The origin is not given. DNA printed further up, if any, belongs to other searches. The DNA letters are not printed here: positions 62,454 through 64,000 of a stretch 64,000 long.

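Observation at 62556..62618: An 11-G homopolymer forms the spacer of a good promoter: candidate slipped-strand phase switch for an unknown membrane protein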

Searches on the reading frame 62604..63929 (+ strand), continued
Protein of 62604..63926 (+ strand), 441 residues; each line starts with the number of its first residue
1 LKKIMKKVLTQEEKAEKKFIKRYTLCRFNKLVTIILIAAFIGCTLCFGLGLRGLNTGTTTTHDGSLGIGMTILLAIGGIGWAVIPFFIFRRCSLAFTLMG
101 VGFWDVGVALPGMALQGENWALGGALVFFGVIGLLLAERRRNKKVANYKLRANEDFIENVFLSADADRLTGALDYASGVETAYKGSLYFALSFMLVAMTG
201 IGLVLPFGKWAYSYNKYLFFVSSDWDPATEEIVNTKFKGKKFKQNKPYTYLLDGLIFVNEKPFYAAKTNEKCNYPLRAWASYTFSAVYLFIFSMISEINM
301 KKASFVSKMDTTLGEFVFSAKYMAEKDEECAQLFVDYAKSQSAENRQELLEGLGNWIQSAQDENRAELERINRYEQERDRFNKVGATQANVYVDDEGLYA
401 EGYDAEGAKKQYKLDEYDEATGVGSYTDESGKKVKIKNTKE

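Call 43: fold_search(model_id=the predicted structure, library=pdb)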
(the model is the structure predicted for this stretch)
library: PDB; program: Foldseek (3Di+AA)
matches with E <= 10: 340; with E <= 0.001: 0
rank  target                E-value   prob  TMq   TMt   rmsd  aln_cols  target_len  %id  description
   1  6v9x_A                2.4e-01  0.06  0.11  0.09  24.4       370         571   14  Structure of TRPA1 modified by iodoacetamide, PMAL-C8 (released 2020-05-06)
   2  6bcl_A                4.9e-01  0.05  0.12  0.08  26.7       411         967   11  cryo-EM structure of TRPM4 in apo state with long coiled coil at 3.5 angstrom resolution (released 2017-12-13)
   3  5vb2_A                6.1e-01  0.08  0.13  0.19  21.6       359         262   13  Crystal structure of the NavAb voltage-gated sodium channel in a closed conformation (released 2017-04-05)
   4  9bir_A                6.4e-01  0.02  0.10  0.09  20.8       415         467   10  Cryo-EM structure of the mammalian peptide transporter PepT2 bound to cefadroxil (released 2024-07-24)
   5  9f0y_H                7.1e-01  0.09  0.09  0.07  23.3       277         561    9  CryoEM structure of the F plasmid relaxosome with TraI in its TE mode, derived from the ss-27_+8ds+9_+143-R Locally-re (released 2025-06-04)
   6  9jfy_R                7.5e-01  0.06  0.12  0.16  20.9       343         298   10  Cryo-EM structure of Neuropeptide FF receptor 2 in complex with hNPSF and Gi (released 2025-04-09)
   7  2rd1_B                7.9e-01  0.80  0.07  0.41   3.4        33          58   30  X-Ray structure of the protein Q7CQI7. Northeast Structural Genomics Consortium target StR87A (released 2007-10-09)
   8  9f0z_H                7.9e-01  0.80  0.09  0.07   8.2        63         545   16  CryoEM structure of the F plasmid relaxosome with truncated TraI1-863 in its TE mode, derived from the ss-27_+8ds+9_+1 (released 2025-06-04)
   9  5vb2_B                7.9e-01  0.07  0.13  0.20  21.5       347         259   10  Crystal structure of the NavAb voltage-gated sodium channel in a closed conformation (released 2017-04-05)
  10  5klb_A                7.9e-01  0.06  0.12  0.18  21.8       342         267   12  Crystal structure of the CavAb voltage-gated calcium channel(wild-type, 2.7A) (released 2016-08-31)
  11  9bis_A                7.9e-01  0.02  0.09  0.09  22.5       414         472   11  Cryo-EM structure of the mammalian peptide transporter PepT2 bound to amoxicillin (released 2024-07-24)
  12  4u4v                  8.4e-01  0.03  0.10  0.10  23.7       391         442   10  Structure of a nitrate/nitrite antiporter NarK in apo inward-open state (released 2015-07-15)
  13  9f12_H                9.4e-01  0.08  0.09  0.07  23.2       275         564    9  CryoEM structure of the F plasmid relaxosome with oriT DNA ss-27_-3ds-2_+143 and TraI its TE mode, derived from ss-27_ (released 2025-06-04)
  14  9cy7_B                9.4e-01  0.03  0.08  0.06  23.8       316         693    8  Structure of S.pombe Dis3L2 in complex with oligoU RNA substrate (released 2025-08-06)
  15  6m84                  1.0e+00  0.10  0.12  0.15  12.9       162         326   14  Crystal structure of cKir2.2 force open mutant in complex with PI(4,5)P2 (released 2019-09-04)
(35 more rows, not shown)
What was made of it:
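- On YgdI/YgdR lipoprotein family (DUF903), for the C-terminal domain of the protein: Foldseek gives a local 33-residue match to 2rd1 with E=0.79 (call 43).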

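Call 51: search_protein_families(library=ncbifam, proteins=[window:62616-63926:+, P0004, P0006, P0010], max_evalue=0.1)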
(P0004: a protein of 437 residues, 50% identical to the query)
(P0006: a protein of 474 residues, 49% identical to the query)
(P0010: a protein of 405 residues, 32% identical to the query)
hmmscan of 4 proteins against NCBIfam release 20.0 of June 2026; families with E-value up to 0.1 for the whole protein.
window:62616-63926:+ (437 aa): 1 family
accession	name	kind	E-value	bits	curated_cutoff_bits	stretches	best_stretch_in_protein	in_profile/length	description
NF033216.1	lipo_YgdI_YgdR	subfamily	0.02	14.8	42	1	412-435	40-63/71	YgdI/YgdR family lipoprotein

P0004 (437 aa): 0 families

P0006 (474 aa): 1 family
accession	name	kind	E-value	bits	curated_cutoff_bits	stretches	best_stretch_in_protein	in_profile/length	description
NF033216.1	lipo_YgdI_YgdR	subfamily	0.0069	16.3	42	1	450-473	40-63/71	YgdI/YgdR family lipoprotein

P0010 (405 aa): 1 family
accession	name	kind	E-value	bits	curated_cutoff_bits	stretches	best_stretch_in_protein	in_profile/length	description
TIGR03902.1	rhom_GG_sort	equivalog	0.016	15.2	84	0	48-124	27-104/154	rhombosortase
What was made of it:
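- On YgdI/YgdR lipoprotein family (DUF903), for the C-terminal domain of the protein: 14.8-16.3 bits against 42 (call 51).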

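Call 52: search_protein_families(library=phrogs, proteins=[window:62616-63926:+, P0004, P0006, P0010], max_evalue=0.1)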
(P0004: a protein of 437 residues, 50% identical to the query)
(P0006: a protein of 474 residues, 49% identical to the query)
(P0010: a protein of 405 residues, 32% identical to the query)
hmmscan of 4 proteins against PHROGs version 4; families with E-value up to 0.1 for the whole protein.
window:62616-63926:+ (437 aa): 0 families

P0004 (437 aa): 1 family
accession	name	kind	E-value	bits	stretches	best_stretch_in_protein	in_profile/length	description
phrog_32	-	tail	0.076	13.6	0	93-145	97-152/203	tail assembly protein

P0006 (474 aa): 1 family
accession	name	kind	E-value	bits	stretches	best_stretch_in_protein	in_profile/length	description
phrog_2863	-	unknown function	0.0066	17.5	1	320-401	8-90/132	-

P0010 (405 aa): 0 families

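Call 53: search_protein_families(library=padloc, proteins=[window:62616-63926:+, P0004, P0006, P0010], max_evalue=0.1)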
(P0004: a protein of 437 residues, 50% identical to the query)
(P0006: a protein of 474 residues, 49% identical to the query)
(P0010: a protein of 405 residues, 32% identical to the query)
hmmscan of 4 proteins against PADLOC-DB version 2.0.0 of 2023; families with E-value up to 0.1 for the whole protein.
window:62616-63926:+ (437 aa): 0 families

P0004 (437 aa): 0 families

P0006 (474 aa): 0 families

P0010 (405 aa): 0 families

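Call 55: search_protein_representatives(alignment_id=A1)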
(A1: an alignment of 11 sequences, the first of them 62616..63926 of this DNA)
Query: 11 sequences, 436 profile positions. Proteins with E-value up to 0.001 (for the whole library): 15; up to 1e-10: 11; up to 1e-30: 11. The best 15 are listed.
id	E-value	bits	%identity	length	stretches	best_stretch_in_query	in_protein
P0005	2.6e-208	709.1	-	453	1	1-436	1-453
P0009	2.5e-136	471.9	-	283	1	156-436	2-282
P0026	5.4e-126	437.9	-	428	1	2-436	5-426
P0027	6.9e-124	430.9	-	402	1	8-436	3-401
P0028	2.5e-109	382.9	-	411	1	2-436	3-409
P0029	1.3e-102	360.8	-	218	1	1-217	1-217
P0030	2.4e-96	340.2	-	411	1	2-436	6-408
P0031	5.1e-92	325.9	-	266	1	5-217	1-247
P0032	4.4e-83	296.5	-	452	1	2-436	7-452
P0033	2.9e-76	274.0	-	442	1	2-436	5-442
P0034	1.5e-41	159.6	-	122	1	1-116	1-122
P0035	1.0e-09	54.7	-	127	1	2-111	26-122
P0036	2.1e-09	53.6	-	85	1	143-216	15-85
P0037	4.2e-08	49.4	-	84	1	363-436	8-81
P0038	8.8e-05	38.4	-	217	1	115-211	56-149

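Call 62: find_related_loci(query=A1, collection=viral_contigs, flank=3000)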
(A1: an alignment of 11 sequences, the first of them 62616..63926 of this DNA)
Query A1 (437 aa) in viral_contigs; peptide patterns used: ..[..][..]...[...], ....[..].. (x = any residue, [..] = any of these).
600 stretches matched a pattern, but none encodes a relative of the query by tblastn (E <= 1e-3).
